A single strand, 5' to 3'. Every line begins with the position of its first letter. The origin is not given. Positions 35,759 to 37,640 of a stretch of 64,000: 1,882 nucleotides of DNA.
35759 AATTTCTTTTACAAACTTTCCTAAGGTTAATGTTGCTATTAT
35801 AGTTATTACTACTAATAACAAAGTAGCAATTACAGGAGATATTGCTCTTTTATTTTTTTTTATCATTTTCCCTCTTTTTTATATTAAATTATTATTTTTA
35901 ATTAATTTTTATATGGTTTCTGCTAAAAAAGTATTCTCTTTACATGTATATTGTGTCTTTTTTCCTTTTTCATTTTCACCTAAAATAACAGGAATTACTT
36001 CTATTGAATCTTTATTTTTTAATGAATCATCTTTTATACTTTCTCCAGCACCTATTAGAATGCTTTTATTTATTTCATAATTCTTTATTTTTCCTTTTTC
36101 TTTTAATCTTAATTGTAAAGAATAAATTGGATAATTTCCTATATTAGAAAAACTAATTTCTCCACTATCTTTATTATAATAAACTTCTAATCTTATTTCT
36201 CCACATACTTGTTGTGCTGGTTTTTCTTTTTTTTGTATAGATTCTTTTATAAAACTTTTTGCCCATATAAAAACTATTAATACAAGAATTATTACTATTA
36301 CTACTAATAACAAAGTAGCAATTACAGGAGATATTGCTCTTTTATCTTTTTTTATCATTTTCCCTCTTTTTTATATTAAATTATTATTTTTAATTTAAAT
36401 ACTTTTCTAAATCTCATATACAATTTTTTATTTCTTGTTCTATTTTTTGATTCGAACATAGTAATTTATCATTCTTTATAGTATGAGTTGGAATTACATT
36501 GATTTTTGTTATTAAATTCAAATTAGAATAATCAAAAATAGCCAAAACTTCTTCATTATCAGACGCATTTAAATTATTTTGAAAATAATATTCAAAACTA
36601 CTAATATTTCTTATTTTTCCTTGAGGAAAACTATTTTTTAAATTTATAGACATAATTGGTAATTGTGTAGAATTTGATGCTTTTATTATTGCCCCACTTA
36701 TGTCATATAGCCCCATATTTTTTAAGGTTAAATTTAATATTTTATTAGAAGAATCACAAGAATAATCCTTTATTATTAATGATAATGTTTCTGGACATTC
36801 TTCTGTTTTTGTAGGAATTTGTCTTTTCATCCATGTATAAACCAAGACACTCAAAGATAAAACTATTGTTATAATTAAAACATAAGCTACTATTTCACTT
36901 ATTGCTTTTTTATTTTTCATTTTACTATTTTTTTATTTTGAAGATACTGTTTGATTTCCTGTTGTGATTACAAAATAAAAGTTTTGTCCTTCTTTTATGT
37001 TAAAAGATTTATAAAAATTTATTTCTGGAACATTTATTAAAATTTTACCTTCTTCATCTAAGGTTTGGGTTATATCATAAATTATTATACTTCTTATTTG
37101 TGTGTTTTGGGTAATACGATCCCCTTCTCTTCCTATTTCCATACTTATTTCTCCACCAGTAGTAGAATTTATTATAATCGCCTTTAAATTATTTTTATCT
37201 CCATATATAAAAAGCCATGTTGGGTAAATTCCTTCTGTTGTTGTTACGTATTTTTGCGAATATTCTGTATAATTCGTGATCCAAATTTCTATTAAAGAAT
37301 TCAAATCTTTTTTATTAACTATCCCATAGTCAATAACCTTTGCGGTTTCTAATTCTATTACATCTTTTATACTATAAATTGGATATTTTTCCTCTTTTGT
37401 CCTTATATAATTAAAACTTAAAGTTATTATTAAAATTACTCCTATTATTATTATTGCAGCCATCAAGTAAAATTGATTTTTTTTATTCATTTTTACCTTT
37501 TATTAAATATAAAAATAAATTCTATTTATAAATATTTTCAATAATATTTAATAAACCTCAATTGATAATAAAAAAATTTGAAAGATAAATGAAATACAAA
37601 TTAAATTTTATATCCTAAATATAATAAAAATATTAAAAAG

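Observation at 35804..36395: Tandem pilin genes sharing a near-identical 100-nt promoter plus 5' coding cassette with divergent C-terminal domains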

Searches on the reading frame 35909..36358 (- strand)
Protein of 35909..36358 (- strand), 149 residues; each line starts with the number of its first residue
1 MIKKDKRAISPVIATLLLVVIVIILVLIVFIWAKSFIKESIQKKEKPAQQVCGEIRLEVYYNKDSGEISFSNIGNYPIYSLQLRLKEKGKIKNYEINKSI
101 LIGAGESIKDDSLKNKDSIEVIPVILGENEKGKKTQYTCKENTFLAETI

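Call 6: search_protein_families(library=pfam, proteins=[window:35909-36358:-], max_evalue=0.01)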
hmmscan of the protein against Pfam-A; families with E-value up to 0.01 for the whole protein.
window:35909-36358:- (149 aa): 1 family
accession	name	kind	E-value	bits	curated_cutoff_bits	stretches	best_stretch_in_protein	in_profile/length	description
PF07790.16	Pilin_N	-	6.3e-07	30.6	25.2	1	7-74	1-60/78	Archaeal Type IV pilin, N-terminal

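Call 11: find_encoding_contigs(protein=window:35909-36358:-, flank=6000, max_places=10)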
Protein window:35909-36358:- (149 aa): no gene with exactly this product is on record in the collection.

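Call 35: search_protein_families(library=ncbifam, proteins=[window:35909-36358:-], max_evalue=0.01)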
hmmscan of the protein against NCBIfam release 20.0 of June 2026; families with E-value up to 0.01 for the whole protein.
window:35909-36358:- (149 aa): 3 families
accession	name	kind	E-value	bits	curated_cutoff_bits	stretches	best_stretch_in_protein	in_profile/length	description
TIGR02537.2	arch_flag_Nterm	domain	4.3e-08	32.5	20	1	5-33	1-29/33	archaellin/type IV pilin N-terminal domain-containing protein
NF046073.1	UpsA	equivalog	3.4e-06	27.2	130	1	6-110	1-100/136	pilin subunit UpsA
NF006543.0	PRK09039.1-2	equivalog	0.0033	17.3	305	1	13-51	24-59/350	peptidoglycan -binding protein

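Call 46: find_homologous_proteins(query=window:35909-36358:-, max_evalue=10)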
Query window:35909-36358:- (149 aa): 18 proteins with E <= 10 among 178 candidates.
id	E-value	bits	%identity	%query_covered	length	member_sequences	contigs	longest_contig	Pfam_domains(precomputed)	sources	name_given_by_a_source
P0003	3.1e-87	308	100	100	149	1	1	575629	PF07790.17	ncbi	ncbi:MAG: archaellin/type IV pilin N-terminal domain-containing protein [Candidatus Pacearchaeota ar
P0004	4.1e-53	197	63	98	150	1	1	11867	PF07790.17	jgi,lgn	jgi:flagellin-like protein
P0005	3.4e-46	175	56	98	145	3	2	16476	PF07790.17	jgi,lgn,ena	-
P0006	1.7e-45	172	57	98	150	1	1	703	PF07790.17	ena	-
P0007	7.7e-45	170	56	98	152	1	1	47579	PF07790.17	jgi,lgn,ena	-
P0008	1.8e-41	159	53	98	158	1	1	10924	PF07790.17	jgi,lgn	jgi:flagellin-like protein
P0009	1.3e-40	157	49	99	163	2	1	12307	PF07790.17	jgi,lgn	jgi:flagellin-like protein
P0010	1.1e-39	154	51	97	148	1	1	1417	-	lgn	-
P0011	3.3e-39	152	52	99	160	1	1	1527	-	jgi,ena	-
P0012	1.9e-31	127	49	95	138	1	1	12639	PF07790.17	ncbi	-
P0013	9.7e-29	118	46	97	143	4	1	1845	PF07790.17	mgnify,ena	mgnify:FL=1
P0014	1.2e-21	95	39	94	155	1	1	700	-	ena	-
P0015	3.7e-20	90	36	97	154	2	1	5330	-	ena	-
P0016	1.7e-19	88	37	95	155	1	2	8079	-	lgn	-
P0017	4.6e-19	87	34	91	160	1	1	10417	-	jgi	-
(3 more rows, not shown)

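Call 48: find_encoding_contigs(protein=P0005, flank=4000, max_places=3)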
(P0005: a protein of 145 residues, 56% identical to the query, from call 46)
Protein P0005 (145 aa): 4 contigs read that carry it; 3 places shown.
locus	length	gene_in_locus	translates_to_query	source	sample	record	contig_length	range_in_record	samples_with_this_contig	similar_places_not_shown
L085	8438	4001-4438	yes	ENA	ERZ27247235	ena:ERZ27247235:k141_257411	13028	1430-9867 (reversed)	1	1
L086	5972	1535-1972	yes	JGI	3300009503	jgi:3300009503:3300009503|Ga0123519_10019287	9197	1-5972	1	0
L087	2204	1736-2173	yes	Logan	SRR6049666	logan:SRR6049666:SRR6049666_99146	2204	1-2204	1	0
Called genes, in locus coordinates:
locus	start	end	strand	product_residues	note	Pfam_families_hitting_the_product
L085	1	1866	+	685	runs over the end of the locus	-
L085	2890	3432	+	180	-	-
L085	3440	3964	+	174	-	-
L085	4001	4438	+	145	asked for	PF07790:Pilin_N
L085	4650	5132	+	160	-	-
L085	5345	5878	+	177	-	-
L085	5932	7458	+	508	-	PF00437:T2SSE, PF27713:UCP018868 (weak)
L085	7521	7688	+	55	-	-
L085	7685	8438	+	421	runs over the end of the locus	PF00482:T2SSF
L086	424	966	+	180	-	-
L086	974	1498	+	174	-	-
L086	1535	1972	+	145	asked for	PF07790:Pilin_N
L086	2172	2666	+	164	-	-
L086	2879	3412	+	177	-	-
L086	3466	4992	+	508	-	PF00437:T2SSE, PF27713:UCP018868 (weak)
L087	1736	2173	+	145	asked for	PF07790:Pilin_N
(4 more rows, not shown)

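Call 49: find_encoding_contigs(protein=P0007, flank=4000, max_places=3)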
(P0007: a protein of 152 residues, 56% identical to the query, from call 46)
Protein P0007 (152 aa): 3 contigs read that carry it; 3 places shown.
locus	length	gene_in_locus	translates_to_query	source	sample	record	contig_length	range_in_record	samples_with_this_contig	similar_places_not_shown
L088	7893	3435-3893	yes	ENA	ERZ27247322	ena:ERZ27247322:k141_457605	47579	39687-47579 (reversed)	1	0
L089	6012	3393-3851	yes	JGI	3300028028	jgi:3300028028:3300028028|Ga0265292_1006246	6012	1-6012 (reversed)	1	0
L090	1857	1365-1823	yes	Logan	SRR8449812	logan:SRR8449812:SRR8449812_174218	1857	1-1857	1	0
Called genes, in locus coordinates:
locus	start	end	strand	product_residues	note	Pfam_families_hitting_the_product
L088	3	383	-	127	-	?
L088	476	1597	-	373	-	PF00270:DEAD (faint), PF04851:ResIII, PF09848:SLFN-g3_helicase (faint)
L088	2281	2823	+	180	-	-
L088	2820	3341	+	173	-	-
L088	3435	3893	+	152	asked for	PF07790:Pilin_N (weak)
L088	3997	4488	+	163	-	-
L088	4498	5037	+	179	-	-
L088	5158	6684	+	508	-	PF00437:T2SSE, PF27713:UCP018868 (weak)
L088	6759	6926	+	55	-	-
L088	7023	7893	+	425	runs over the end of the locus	PF00482:T2SSF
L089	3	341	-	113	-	?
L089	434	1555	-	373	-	PF00270:DEAD (faint), PF04851:ResIII, PF09848:SLFN-g3_helicase (faint)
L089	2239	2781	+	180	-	-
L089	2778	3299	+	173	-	-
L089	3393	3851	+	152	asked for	PF07790:Pilin_N (weak)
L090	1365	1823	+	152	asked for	PF07790:Pilin_N (weak)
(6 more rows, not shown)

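Call 61: predict_structure(alignment_id=A3)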
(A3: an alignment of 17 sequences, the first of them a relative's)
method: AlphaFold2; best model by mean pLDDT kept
length: 149 residues; sequences in the alignment: 17
mean_pLDDT: 88.4   pTM: 0.68
mean pLDDT of the five models: 88.4, 86.8, 86.0, 85.9, 84.9
residues with pLDDT >= 90: 99; 70-90: 35; 50-70: 15; < 50: 0
segments of 3 or more residues with pLDDT < 50: none
pLDDT, mean of each block of 10 residues (from residue 1): 60 88 94 69 84 94 95 94 94 93 93 94 92 90 93
secondary structure, 60 per line:
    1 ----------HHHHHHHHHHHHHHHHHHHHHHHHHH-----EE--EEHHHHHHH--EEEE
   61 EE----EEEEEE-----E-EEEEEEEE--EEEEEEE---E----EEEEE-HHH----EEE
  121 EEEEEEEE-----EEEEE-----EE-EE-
elements in order: H11-36 H48-54 E57-62 E67-72 E80-87 E90-96 E105-109 E118-128 E134-138

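Call 64: fold_search(model_id=the predicted structure, library=pdb)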
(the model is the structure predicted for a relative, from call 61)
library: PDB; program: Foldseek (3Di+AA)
matches with E <= 10: 1555; with E <= 0.001: 0
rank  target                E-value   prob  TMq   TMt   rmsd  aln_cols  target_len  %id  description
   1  1xq4_A                3.8e-03  0.96  0.26  0.30   8.1       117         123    9  Crystal Structure of the Putative ApaA Protein from Bordetella pertussis, Northeast Structural Genomics Target BeR40 (released 2004-11-09)
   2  1xq4_B                4.6e-03  0.99  0.31  0.36   6.6       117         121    8  Crystal Structure of the Putative ApaA Protein from Bordetella pertussis, Northeast Structural Genomics Target BeR40 (released 2004-11-09)
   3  1xvs_A                4.6e-03  0.98  0.30  0.33   7.9       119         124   11  Crystal structure of apaG Protein from Vibrio cholerae (released 2004-12-14)
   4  1tza_B                7.5e-03  0.99  0.33  0.36   6.3       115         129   14  X-ray structure of Northeast Structural Genomics Consortium target SoR45 (released 2004-07-27)
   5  1xq4_C                7.5e-03  0.98  0.31  0.36   6.5       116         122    8  Crystal Structure of the Putative ApaA Protein from Bordetella pertussis, Northeast Structural Genomics Target BeR40 (released 2004-11-09)
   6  8b5l_q                7.5e-03  0.96  0.24  0.24   7.4       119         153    8  Cryo-EM structure of ribosome-Sec61-TRAP (TRanslocon Associated Protein) translocon complex (released 2023-03-01)
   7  1tza_A                1.0e-02  0.98  0.31  0.33   6.4       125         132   13  X-ray structure of Northeast Structural Genomics Consortium target SoR45 (released 2004-07-27)
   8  2f1e_MODEL_1_A        1.5e-02  0.97  0.29  0.34   7.2       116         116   12  Solution structure of ApaG protein (released 2006-10-24)
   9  3idu_A                2.1e-02  0.87  0.24  0.30   7.6       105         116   12  Crystal Structure of the CARDB domain of the PF1109 protein in complex with di-metal ions from Pyrococcus furiosus, No (released 2009-08-04)
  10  6w8u_A                2.8e-02  0.90  0.28  0.29  10.8       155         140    9  Cryo-EM of the Pyrobaculum arsenaticum pilus (released 2020-07-08)
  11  6ghd_F                3.2e-02  0.91  0.30  0.36   8.8       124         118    9  Structural analysis of the ternary complex between lamin A/C, BAF and emerin identifies an interface disrupted in auto (released 2018-08-08)
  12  3mpc_A                3.3e-02  0.98  0.33  0.46   5.8        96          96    7  The crystal structure of a Fn3-like protein from Clostridium thermocellum (released 2010-08-11)
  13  3q48_B                3.3e-02  0.95  0.30  0.25   6.5       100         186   13  Crystal structure of Pseudomonas aeruginosa CupB2 chaperone (released 2011-02-09)
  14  4kdv                  3.9e-02  0.85  0.31  0.38   5.7       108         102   10  Crystal structure of a bacterial immunoglobulin-like domain from the M. primoryensis ice-binding adhesin (released 2013-10-02)
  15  4ytb                  3.9e-02  0.72  0.26  0.13   7.3       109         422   14  Crystal structure of Porphyromonas gingivalis peptidylarginine deiminase (PPAD) in complex with dipeptide Asp-Gln. (released 2015-07-01)
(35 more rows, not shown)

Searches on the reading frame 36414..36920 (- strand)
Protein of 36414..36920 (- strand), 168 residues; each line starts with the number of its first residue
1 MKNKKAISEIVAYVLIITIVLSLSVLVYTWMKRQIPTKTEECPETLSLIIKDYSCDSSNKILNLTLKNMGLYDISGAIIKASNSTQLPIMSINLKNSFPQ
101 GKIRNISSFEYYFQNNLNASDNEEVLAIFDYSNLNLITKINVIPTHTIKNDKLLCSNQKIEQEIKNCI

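Call 6: search_protein_families(library=pfam, proteins=[window:36414-36920:-], max_evalue=0.01)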
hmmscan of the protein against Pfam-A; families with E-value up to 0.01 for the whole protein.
window:36414-36920:- (168 aa): 0 families

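Call 35: search_protein_families(library=ncbifam, proteins=[window:36414-36920:-], max_evalue=0.01)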
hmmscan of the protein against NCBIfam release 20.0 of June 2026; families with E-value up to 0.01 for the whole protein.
window:36414-36920:- (168 aa): 3 families
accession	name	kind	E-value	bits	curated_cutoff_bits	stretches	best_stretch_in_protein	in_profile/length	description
NF046073.1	UpsA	equivalog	2.3e-05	24.5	130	1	4-93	1-89/136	pilin subunit UpsA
TIGR02537.2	arch_flag_Nterm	domain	0.00028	20.3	20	1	3-30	1-28/33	archaellin/type IV pilin N-terminal domain-containing protein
NF004487.0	PRK05815.3-5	equivalog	0.0049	16.2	224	1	10-64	27-78/269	F0F1 ATP synthase subunit A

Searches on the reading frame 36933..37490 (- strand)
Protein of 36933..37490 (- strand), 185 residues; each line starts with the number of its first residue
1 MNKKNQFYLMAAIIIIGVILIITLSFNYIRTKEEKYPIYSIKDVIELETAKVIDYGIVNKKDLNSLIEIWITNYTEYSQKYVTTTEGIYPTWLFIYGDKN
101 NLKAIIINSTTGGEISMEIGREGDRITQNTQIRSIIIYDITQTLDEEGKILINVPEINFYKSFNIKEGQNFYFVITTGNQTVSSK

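Call 6: search_protein_families(library=pfam, proteins=[window:36933-37490:-], max_evalue=0.01)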
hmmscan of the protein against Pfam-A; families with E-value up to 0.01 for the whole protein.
window:36933-37490:- (185 aa): 0 families

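Call 35: search_protein_families(library=ncbifam, proteins=[window:36933-37490:-], max_evalue=0.01)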
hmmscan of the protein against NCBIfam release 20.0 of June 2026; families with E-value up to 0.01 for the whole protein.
window:36933-37490:- (185 aa): 1 family
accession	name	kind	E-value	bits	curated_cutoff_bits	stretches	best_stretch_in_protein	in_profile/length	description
NF006534.0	PRK09014.1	equivalog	0.0024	17.8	124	1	80-140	42-101/162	transcription/translation regulatory transformer protein RfaH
